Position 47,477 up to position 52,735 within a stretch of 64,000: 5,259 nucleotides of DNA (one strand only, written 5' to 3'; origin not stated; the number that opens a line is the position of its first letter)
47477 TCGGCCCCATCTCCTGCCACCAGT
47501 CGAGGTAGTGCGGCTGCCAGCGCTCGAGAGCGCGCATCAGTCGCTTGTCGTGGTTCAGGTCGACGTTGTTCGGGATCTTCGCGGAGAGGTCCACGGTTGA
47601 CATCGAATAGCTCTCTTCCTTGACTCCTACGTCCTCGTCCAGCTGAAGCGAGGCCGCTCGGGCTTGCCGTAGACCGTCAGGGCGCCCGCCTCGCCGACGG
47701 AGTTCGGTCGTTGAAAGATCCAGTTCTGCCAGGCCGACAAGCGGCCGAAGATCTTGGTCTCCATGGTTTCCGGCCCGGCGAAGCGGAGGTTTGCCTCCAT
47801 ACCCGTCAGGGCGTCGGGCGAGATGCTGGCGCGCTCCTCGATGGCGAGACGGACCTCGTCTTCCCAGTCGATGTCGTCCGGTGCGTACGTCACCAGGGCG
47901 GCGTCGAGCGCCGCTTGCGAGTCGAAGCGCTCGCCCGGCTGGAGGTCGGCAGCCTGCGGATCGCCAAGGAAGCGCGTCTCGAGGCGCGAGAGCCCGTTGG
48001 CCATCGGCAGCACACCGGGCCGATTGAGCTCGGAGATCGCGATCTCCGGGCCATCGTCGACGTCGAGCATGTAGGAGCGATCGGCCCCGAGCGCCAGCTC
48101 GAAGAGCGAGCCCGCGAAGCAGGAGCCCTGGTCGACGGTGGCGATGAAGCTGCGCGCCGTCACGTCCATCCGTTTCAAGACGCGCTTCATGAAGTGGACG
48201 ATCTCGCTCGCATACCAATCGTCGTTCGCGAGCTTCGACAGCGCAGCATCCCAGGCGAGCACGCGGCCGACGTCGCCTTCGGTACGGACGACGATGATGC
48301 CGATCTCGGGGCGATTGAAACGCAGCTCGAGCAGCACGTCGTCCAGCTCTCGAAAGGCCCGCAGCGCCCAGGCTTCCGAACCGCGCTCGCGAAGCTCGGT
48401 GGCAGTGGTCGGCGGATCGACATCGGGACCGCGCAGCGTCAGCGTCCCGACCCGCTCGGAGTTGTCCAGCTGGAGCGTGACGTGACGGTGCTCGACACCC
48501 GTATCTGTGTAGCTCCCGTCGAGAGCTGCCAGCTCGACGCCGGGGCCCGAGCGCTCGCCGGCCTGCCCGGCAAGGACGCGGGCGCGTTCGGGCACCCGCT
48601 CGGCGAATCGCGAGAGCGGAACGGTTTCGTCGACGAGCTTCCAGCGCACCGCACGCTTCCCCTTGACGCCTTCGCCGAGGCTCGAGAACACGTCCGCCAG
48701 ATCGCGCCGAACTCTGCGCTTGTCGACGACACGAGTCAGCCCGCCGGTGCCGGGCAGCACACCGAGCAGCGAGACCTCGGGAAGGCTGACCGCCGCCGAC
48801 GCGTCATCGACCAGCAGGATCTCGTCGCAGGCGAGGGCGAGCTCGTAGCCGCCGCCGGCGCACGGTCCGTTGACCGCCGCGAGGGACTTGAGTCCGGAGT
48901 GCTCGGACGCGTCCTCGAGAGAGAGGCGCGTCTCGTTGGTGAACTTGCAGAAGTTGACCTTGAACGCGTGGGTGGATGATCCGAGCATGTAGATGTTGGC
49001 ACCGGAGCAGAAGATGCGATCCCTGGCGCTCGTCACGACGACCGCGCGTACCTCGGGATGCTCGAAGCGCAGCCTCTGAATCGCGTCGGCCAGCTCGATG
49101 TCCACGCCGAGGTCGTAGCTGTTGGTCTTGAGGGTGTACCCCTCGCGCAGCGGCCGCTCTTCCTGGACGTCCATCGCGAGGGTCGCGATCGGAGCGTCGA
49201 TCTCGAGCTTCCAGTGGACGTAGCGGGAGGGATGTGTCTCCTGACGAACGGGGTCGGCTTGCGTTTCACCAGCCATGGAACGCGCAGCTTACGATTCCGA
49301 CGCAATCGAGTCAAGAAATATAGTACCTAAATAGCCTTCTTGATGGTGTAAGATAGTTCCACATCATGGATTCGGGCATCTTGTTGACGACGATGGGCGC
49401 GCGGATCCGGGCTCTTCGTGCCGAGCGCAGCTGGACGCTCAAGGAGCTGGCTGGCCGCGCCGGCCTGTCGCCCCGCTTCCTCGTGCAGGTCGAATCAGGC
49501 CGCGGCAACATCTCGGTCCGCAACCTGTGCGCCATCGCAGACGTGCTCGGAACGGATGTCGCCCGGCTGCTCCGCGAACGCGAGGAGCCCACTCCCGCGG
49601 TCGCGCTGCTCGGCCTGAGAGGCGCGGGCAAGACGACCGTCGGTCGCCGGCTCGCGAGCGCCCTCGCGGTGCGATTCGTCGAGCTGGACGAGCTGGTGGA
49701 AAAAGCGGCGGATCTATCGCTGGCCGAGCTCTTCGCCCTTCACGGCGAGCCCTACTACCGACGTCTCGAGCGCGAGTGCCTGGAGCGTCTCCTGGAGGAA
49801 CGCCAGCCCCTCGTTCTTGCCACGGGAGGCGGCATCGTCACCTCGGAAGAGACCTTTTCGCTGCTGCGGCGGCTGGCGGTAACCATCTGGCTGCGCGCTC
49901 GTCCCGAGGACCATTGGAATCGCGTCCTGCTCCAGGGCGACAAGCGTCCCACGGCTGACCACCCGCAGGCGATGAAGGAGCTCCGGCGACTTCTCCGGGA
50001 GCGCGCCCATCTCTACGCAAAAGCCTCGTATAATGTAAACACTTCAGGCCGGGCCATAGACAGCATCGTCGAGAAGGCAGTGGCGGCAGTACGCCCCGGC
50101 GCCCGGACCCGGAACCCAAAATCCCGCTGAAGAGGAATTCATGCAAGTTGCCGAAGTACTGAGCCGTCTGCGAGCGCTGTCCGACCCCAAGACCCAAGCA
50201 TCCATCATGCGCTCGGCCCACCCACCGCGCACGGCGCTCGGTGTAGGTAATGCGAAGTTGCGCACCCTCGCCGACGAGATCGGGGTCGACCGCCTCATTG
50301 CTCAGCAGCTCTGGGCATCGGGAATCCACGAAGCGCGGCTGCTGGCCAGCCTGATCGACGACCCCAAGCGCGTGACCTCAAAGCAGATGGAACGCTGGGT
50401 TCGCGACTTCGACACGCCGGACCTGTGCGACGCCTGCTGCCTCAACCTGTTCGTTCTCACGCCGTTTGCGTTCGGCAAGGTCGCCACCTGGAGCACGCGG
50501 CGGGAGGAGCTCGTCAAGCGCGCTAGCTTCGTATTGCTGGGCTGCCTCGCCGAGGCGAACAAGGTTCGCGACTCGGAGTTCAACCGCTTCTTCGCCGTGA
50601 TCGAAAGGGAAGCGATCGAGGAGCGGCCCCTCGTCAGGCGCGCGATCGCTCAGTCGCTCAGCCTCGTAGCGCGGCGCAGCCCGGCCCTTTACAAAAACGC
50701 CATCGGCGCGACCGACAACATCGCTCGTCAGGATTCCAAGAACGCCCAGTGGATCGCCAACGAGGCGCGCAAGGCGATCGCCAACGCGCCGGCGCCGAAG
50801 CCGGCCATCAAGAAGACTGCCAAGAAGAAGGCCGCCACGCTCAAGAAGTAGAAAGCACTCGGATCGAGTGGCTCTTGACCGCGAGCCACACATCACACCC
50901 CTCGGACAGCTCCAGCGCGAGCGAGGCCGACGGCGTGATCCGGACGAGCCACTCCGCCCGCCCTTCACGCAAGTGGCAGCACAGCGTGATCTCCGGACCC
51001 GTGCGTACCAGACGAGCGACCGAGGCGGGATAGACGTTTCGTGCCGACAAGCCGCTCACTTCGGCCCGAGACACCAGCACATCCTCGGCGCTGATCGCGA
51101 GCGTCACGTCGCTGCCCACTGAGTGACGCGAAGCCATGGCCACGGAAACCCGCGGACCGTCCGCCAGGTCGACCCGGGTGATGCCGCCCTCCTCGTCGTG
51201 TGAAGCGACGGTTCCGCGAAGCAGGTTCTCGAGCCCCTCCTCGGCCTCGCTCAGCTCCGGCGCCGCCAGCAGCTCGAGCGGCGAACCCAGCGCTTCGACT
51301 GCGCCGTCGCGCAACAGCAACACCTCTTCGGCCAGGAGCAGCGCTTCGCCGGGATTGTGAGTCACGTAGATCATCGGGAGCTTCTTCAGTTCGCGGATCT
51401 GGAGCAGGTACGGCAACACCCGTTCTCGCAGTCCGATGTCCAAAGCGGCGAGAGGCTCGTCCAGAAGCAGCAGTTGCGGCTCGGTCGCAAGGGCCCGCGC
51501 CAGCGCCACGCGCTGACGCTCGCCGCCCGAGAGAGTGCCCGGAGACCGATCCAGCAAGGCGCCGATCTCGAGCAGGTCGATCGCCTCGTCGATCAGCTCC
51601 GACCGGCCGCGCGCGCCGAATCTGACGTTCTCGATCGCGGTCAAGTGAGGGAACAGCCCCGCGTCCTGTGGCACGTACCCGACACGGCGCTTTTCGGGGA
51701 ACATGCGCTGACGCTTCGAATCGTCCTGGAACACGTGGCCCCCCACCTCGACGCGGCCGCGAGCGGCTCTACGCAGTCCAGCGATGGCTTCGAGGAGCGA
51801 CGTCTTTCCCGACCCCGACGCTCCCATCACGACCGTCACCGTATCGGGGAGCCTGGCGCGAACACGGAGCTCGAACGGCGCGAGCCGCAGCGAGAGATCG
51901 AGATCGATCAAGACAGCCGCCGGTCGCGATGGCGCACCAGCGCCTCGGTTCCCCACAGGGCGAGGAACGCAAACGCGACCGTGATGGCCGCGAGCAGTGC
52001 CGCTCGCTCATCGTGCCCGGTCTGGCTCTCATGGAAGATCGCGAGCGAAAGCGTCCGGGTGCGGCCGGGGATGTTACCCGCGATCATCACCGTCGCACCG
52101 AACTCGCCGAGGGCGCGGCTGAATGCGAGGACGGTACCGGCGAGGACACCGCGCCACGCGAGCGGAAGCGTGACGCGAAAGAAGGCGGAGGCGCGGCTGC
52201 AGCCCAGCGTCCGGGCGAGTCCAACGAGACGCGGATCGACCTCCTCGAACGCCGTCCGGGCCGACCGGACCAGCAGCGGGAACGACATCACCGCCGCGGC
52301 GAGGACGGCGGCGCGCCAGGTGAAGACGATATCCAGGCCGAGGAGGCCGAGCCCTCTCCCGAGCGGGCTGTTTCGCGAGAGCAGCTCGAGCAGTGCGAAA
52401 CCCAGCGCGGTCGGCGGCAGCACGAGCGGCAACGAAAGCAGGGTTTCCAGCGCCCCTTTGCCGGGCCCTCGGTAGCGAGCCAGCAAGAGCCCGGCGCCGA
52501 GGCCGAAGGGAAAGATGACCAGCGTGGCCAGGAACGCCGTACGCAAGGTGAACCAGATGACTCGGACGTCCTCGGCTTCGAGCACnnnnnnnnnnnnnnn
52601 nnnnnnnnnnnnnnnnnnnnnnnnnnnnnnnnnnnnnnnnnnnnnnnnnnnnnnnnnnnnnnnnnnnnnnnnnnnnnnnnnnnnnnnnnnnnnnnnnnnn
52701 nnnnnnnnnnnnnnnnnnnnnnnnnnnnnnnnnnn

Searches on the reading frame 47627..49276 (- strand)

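Call 34: search_protein_families(library=pfam, proteins=[window:47627-49276:-], max_evalue=0.001)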
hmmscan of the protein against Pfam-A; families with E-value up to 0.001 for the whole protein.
window:47627-49276:- (549 aa): 2 families
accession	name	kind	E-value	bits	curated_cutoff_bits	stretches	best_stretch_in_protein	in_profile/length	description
PF00378.25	ECH_1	-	4.5e-26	92.1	27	1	51-237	17-192/251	Enoyl-CoA hydratase/isomerase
PF16113.10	ECH_2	-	2.9e-06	27.5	27.2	1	62-225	23-178/335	Enoyl-CoA hydratase/isomerase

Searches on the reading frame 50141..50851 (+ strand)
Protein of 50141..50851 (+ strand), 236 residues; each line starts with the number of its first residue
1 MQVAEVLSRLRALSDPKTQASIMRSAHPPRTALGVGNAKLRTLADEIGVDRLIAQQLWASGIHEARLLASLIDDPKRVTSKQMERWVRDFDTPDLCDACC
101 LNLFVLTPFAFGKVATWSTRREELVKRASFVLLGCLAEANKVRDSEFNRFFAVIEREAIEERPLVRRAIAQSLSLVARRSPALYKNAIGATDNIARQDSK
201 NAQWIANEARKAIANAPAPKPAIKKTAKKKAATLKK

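Call 63: search_protein_families(library=pfam, proteins=[window:50141-50851:+], max_evalue=0.0001)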
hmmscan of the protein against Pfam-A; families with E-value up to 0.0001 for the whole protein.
window:50141-50851:+ (236 aa): 1 family
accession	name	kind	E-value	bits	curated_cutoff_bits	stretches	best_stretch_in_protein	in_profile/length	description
PF08713.17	DNA_alkylation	-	2.6e-22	80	21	1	7-211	2-211/213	DNA alkylation repair enzyme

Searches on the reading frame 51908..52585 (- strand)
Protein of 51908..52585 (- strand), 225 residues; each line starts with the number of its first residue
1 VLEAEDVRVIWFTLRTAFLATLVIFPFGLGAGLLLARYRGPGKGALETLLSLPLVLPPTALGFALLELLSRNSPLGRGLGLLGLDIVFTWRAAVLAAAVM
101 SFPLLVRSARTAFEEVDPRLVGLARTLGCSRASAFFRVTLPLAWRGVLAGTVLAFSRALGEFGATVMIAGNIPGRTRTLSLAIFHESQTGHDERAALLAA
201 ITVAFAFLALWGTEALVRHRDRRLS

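Call 63: search_protein_families(library=pfam, proteins=[window:51908-52585:-], max_evalue=0.0001)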
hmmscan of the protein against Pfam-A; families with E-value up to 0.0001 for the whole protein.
window:51908-52585:- (225 aa): 1 family
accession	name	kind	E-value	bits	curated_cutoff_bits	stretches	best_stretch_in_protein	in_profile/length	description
PF00528.27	BPD_transp_1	-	5.6e-19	69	26.4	1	28-218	1-180/184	Binding-protein-dependent transport system inner membrane component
